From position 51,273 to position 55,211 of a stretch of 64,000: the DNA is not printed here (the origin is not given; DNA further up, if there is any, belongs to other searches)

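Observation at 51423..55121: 1212-aa membrane-anchored coiled-coil protein with C-terminal HTH directly upstream of grpE-dnaK-dnaJ, with no hrcA and no CIRCE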

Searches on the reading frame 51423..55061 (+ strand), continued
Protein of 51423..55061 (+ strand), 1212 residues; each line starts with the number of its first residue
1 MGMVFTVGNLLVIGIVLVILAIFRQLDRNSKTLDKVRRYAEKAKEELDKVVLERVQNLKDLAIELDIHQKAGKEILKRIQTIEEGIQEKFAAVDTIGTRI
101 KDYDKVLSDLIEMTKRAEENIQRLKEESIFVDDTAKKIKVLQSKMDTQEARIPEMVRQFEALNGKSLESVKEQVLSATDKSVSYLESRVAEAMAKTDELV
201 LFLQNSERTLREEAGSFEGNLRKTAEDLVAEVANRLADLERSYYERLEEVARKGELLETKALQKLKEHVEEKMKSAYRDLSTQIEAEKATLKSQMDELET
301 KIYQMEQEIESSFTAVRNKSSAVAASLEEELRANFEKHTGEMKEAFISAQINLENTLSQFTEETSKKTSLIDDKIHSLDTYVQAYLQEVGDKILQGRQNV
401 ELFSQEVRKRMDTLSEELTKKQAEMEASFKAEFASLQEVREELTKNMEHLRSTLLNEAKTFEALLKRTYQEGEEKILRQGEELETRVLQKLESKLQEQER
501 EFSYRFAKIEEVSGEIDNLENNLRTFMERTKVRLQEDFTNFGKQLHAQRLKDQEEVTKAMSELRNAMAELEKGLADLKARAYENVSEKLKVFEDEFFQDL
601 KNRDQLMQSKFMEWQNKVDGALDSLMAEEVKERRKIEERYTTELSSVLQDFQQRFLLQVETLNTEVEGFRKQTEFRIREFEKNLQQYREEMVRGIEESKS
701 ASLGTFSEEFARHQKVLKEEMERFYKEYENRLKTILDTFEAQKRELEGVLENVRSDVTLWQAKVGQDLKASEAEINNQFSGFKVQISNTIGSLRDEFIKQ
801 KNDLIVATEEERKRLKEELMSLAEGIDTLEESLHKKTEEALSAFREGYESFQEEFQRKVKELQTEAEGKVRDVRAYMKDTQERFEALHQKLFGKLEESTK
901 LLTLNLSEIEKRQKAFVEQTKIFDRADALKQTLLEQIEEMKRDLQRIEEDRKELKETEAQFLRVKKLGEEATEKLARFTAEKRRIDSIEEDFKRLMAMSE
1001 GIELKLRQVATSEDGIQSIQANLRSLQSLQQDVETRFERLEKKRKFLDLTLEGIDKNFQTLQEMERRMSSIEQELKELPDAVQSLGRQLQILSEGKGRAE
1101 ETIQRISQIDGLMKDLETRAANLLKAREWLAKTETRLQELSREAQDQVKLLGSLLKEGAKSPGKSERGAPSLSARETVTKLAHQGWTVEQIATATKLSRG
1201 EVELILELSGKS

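Call 32: find_encoding_contigs(protein=P0031, flank=8000, max_places=1)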
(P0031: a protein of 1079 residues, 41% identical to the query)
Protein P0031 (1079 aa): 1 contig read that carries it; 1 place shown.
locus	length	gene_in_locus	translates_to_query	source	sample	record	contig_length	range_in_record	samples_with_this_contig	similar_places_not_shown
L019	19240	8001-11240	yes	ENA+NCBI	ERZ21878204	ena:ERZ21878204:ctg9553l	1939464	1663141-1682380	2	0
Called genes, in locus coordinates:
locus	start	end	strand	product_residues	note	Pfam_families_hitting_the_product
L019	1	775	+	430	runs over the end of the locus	-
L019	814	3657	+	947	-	PF00515:TPR_1 (faint), PF07719:TPR_2 (faint), PF12895:ANAPC3 (faint), PF13174:TPR_6 (faint), PF13181:TPR_8 (faint), PF13424:TPR_12 (faint), PF13432:TPR_16 (weak), PF13525:YfiO (weak), +4 more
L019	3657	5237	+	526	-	-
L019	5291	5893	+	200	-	PF01618:MotA_ExbB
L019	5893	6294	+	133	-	PF02472:ExbD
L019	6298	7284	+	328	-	-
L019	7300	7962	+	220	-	PF00702:Hydrolase, PF13419:HAD_2, PF13242:Hydrolase_like (faint)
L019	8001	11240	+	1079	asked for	PF04513:Baculo_PEP_C (faint), PF06103:DUF948 (faint), PF07464:ApoLp-III (faint), PF01442:Apolipoprotein (weak)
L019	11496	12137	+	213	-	PF01025:GrpE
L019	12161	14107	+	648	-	PF00012:HSP70, PF06723:MreB_Mbl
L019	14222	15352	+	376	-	PF00226:DnaJ, PF01556:DnaJ_C, PF00684:DnaJ_CXXCXGXG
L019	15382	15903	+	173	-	-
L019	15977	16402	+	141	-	-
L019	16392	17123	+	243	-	PF08032:SpoU_sub_bind, PF00588:SpoU_methylase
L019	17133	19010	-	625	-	PF10502:Peptidase_S26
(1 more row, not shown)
